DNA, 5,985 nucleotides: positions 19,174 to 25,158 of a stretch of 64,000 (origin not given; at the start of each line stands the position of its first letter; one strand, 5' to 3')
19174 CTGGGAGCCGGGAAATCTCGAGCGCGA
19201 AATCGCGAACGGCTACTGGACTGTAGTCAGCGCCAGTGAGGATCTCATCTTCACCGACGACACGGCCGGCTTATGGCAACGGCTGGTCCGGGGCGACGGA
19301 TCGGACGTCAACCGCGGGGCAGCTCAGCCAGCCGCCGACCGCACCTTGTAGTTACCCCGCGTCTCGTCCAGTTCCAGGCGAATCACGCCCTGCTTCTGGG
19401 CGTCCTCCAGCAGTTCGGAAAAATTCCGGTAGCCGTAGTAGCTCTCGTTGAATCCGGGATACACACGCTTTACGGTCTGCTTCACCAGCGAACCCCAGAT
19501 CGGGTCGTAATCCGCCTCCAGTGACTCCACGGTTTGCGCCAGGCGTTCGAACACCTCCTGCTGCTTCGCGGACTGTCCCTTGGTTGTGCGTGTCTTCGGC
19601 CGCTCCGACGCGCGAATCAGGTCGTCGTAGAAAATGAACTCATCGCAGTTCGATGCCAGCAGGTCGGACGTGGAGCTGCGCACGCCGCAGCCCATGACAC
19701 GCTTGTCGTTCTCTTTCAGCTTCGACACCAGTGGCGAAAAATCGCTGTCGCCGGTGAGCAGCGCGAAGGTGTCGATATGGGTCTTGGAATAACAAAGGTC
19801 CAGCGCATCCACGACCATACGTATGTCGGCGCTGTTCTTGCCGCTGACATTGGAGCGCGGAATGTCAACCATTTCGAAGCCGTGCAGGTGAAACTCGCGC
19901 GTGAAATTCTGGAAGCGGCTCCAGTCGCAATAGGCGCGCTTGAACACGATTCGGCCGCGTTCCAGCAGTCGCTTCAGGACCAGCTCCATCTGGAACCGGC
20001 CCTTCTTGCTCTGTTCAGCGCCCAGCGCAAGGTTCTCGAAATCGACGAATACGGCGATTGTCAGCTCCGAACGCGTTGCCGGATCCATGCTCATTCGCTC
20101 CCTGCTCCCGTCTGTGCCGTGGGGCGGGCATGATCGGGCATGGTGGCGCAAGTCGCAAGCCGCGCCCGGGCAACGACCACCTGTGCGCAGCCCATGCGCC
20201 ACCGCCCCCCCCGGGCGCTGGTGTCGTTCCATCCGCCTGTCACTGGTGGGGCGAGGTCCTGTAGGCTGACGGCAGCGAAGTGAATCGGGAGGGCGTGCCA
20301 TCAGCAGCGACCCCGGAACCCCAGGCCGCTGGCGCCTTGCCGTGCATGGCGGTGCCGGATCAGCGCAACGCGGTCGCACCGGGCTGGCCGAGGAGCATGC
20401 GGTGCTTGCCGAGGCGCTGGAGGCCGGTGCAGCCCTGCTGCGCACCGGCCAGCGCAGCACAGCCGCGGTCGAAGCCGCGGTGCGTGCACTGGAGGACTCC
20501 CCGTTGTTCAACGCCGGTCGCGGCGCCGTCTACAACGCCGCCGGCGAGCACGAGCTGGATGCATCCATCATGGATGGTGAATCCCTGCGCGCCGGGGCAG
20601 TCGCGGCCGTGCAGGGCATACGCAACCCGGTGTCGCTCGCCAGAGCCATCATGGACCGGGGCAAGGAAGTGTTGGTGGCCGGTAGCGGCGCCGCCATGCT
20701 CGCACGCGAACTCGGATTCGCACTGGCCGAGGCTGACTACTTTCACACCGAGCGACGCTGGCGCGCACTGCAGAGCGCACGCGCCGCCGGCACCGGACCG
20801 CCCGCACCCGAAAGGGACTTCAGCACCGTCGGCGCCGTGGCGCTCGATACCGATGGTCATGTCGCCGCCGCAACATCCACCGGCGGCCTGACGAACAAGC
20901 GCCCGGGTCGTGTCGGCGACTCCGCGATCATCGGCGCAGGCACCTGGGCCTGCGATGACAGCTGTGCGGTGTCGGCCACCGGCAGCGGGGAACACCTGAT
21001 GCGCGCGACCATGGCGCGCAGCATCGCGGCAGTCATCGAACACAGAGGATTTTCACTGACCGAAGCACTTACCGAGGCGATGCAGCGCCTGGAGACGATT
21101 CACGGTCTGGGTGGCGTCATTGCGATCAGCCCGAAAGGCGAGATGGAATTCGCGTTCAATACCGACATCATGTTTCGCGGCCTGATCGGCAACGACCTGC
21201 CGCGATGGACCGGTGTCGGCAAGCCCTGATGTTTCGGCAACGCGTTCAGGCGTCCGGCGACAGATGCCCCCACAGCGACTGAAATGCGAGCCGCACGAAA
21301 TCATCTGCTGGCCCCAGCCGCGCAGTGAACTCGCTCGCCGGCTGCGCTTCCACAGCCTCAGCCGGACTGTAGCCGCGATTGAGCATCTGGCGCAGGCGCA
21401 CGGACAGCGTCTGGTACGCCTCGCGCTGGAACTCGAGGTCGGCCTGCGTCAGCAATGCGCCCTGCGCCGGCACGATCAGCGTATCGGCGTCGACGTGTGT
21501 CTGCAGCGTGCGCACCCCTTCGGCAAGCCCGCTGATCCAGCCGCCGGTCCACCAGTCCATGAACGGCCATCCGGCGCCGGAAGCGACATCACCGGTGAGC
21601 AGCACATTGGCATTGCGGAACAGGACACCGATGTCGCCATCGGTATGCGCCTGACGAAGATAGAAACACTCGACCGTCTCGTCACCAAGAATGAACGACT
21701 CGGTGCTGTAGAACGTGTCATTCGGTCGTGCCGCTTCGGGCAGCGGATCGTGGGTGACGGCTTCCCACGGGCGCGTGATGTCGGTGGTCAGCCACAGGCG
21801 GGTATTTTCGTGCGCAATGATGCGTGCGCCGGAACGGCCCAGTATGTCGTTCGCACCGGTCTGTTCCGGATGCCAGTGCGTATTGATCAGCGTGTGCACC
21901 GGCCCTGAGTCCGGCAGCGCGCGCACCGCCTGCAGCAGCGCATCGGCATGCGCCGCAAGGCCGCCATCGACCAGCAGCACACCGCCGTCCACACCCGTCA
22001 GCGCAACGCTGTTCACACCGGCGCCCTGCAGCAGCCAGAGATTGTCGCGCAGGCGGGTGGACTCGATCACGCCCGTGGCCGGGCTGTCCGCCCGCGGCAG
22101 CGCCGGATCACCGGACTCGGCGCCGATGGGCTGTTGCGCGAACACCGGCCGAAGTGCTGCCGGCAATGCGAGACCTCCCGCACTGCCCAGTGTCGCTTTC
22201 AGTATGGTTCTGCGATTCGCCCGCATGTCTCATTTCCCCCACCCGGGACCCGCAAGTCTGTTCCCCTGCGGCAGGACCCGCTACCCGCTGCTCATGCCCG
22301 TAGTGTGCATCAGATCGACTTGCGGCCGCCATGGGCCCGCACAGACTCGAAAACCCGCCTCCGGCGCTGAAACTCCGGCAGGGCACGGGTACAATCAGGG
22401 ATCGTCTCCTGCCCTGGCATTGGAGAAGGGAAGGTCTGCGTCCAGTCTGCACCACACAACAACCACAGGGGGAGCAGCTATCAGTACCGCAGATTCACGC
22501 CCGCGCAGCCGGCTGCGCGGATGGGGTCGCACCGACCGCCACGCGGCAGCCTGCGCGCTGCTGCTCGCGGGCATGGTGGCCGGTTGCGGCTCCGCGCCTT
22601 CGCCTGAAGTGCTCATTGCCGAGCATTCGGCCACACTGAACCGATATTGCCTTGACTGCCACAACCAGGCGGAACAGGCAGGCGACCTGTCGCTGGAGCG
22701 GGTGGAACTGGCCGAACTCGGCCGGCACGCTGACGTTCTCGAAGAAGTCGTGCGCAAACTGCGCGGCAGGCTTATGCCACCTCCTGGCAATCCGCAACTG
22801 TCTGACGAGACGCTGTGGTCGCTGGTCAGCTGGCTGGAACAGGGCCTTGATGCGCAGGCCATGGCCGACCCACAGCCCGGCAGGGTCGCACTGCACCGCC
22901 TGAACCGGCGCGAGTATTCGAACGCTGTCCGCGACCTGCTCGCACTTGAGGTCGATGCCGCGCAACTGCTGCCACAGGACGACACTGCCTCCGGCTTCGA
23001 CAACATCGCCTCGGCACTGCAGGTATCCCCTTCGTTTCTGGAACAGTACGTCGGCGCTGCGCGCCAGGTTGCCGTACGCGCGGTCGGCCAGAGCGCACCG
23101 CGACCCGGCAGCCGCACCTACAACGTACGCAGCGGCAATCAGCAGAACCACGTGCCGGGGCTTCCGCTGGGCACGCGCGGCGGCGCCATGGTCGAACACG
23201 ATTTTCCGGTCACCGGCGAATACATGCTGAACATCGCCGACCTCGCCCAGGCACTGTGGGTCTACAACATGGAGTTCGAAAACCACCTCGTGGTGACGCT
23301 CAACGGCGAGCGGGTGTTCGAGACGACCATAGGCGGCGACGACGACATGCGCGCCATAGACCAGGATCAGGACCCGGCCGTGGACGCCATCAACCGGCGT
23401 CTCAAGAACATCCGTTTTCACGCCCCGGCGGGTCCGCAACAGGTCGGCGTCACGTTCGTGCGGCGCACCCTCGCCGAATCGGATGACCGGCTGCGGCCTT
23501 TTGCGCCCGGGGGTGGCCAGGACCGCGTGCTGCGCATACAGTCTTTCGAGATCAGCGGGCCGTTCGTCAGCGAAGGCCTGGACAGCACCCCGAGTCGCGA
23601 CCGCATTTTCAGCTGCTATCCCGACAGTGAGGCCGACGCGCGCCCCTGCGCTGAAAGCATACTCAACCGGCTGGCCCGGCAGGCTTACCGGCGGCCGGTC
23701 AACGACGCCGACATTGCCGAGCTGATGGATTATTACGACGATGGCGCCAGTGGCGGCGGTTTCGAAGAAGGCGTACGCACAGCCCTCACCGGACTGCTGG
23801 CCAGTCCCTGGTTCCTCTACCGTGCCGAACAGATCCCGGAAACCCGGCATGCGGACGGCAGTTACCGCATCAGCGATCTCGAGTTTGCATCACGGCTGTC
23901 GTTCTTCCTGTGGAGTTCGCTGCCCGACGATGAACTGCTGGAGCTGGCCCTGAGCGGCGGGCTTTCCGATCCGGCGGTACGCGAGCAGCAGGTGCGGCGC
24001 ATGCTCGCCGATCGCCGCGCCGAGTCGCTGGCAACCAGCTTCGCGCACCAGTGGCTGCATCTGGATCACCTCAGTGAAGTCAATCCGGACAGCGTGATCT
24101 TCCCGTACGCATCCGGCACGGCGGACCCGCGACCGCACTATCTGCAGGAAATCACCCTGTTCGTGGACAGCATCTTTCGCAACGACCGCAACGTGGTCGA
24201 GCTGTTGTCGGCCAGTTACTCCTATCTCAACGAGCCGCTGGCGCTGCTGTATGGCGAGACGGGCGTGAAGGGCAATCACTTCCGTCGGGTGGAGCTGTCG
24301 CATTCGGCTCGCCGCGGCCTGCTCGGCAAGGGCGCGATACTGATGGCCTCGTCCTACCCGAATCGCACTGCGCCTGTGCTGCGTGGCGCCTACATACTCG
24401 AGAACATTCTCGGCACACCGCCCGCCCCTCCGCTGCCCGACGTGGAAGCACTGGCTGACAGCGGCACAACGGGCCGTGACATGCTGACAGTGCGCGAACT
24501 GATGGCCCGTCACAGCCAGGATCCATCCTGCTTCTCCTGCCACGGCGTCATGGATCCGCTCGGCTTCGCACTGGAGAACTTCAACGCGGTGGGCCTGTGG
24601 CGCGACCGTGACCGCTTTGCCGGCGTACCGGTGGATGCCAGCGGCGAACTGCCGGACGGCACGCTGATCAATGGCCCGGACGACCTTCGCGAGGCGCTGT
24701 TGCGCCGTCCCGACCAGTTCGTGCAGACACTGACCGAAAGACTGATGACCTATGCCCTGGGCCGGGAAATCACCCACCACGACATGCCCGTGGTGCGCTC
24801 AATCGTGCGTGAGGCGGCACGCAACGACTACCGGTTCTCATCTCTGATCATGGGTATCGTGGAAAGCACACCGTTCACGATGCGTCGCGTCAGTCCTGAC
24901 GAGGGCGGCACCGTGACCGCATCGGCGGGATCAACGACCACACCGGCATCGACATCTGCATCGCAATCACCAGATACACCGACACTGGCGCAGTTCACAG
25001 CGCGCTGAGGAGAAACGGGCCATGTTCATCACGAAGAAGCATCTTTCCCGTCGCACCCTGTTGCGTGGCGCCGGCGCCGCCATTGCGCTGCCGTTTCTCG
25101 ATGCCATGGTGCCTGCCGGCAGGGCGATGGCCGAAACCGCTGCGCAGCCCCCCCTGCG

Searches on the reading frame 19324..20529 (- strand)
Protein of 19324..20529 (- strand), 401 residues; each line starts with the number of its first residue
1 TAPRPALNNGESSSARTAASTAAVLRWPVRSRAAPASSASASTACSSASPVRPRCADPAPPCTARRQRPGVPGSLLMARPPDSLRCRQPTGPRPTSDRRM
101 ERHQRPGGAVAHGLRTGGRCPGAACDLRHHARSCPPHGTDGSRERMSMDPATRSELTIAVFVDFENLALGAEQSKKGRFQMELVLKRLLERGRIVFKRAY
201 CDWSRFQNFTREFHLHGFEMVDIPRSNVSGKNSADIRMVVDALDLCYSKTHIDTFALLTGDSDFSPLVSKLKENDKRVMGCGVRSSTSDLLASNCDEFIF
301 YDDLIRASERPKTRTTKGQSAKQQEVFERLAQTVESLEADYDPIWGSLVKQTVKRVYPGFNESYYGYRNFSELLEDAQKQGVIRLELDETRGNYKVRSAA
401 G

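Call 72: search_protein_families(library=pfam, proteins=[window:19324-20529:-], max_evalue=0.00001)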
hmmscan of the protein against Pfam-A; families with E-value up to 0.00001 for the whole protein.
window:19324-20529:- (401 aa): 1 family
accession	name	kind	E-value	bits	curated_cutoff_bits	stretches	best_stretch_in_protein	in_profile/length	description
PF01936.24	NYN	-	8e-35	120.9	24.2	1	158-301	2-144/145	NYN domain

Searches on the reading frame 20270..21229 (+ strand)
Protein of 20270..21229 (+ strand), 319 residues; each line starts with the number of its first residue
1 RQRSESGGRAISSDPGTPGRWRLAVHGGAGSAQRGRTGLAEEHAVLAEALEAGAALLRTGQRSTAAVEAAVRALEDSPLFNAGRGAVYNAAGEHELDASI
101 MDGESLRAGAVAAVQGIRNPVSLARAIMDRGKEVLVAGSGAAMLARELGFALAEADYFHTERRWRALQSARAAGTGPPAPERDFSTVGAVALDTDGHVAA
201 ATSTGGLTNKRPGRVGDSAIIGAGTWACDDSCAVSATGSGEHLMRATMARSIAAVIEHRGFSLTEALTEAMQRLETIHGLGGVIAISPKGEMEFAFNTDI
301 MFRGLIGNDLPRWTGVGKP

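Call 72: search_protein_families(library=pfam, proteins=[window:20270-21229:+], max_evalue=0.00001)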
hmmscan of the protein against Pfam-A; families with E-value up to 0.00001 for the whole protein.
window:20270-21229:+ (319 aa): 1 family
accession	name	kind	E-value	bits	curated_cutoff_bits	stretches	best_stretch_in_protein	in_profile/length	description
PF01112.23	Asparaginase_2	-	2.8e-95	319.5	27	1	21-307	1-299/309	Asparaginase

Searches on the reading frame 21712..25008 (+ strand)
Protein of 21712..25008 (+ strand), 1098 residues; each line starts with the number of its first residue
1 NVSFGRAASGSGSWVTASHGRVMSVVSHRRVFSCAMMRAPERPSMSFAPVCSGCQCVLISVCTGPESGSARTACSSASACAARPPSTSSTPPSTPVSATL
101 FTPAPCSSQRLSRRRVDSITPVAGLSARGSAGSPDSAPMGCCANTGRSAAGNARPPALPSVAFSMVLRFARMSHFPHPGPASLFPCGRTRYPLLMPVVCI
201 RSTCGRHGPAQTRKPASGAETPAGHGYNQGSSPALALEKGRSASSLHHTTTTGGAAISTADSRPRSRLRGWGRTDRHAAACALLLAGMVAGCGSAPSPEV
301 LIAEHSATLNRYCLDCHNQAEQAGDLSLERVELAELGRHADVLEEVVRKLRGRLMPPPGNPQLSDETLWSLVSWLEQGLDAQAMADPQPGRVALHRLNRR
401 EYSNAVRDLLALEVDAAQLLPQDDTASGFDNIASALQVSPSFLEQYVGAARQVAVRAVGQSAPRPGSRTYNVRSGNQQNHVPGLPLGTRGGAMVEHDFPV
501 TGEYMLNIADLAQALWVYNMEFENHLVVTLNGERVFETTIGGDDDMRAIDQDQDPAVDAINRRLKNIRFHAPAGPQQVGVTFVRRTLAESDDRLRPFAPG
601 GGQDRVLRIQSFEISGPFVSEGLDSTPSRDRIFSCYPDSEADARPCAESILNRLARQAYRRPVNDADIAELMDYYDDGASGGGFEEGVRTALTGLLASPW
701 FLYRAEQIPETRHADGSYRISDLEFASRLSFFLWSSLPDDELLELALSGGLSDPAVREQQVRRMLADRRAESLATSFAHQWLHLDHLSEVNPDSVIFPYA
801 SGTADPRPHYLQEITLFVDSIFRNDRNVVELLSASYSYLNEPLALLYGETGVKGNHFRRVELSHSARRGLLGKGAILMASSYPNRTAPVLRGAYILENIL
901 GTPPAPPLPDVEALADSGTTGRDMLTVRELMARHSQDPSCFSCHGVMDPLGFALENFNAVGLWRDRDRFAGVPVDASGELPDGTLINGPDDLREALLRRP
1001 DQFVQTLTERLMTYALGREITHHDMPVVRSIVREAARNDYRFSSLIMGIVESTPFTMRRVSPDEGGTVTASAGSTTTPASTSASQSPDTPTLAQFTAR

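Call 72: search_protein_families(library=pfam, proteins=[window:21712-25008:+], max_evalue=0.00001)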
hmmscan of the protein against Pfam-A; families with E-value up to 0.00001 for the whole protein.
window:21712-25008:+ (1098 aa): 7 families
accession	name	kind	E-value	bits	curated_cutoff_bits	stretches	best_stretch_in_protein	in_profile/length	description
PF07631.16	PSD4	-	2.6e-37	128.6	23.3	1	720-848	1-127/128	Protein of unknown function (DUF1592)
PF07627.16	PSCyt3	-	4.6e-30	104.2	27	1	867-967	1-98/98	Protein of unknown function (DUF1588)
PF07624.16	PSD2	-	1.8e-25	88.9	25.8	1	982-1055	1-74/74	Protein of unknown function (DUF1585)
PF07626.16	PSD3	-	7.9e-23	81.2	23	1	396-458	2-64/65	Protein of unknown function (DUF1587)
PF07637.16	PSD5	-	2.4e-21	76.3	34.2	1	646-706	1-62/62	Protein of unknown function (DUF1595)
PF13442.11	Cytochrome_CBB3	-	5.9e-09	36.6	27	1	307-375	8-68/68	Cytochrome C oxidase, cbb3-type, subunit III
PF07635.16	PSCyt1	-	1e-06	29.7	22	0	313-359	1-59/59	Planctomycete cytochrome C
